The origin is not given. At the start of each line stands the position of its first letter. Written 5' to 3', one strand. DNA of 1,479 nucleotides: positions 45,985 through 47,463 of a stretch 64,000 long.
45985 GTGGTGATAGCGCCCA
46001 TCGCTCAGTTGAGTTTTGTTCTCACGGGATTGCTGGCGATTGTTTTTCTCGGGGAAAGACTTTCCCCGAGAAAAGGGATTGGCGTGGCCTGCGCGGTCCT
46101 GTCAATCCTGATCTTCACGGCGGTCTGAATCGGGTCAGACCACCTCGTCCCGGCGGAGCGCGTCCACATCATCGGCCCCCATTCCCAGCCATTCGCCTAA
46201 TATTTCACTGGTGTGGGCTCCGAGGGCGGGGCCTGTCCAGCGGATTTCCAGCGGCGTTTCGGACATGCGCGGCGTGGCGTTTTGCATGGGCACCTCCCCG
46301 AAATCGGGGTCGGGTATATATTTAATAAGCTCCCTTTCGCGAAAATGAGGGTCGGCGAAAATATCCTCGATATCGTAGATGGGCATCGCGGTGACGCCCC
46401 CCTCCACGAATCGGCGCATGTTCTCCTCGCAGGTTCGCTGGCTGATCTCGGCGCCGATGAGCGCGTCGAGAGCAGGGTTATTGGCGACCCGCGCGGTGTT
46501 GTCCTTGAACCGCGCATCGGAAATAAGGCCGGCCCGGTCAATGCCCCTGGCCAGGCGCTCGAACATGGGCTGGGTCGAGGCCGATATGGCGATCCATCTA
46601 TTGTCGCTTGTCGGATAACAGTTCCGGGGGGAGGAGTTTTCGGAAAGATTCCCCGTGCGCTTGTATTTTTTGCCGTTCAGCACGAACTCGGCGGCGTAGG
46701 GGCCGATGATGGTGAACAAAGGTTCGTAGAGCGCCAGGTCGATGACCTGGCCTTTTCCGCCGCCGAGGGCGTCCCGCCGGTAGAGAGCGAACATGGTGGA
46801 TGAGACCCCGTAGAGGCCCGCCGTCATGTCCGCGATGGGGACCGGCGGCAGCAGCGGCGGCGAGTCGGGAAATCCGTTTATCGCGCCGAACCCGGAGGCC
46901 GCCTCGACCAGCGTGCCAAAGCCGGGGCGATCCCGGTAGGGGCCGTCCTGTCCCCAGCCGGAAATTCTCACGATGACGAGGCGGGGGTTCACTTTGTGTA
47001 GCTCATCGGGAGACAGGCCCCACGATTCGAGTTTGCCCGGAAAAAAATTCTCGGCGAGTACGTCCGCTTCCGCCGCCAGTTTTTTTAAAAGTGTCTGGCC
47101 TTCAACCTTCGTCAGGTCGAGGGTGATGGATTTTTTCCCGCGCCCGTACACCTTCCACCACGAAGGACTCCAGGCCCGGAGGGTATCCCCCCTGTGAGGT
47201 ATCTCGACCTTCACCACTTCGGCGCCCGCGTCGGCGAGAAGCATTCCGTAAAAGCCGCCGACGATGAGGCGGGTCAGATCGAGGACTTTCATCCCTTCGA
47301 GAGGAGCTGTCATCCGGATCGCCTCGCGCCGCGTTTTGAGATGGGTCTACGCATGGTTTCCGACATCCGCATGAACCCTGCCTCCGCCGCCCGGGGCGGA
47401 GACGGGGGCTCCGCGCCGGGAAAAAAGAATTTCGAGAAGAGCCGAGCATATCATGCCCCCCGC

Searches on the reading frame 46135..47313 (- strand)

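Call 36: search_protein_families(library=pfam, proteins=[window:46135-47313:-], max_evalue=0.001)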
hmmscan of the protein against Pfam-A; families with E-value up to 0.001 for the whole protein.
window:46135-47313:- (392 aa): 1 family
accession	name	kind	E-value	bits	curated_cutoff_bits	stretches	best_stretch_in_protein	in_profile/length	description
PF02515.22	CoA_transf_3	-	1e-112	377.3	23.3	1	5-368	1-366/366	CoA-transferase family III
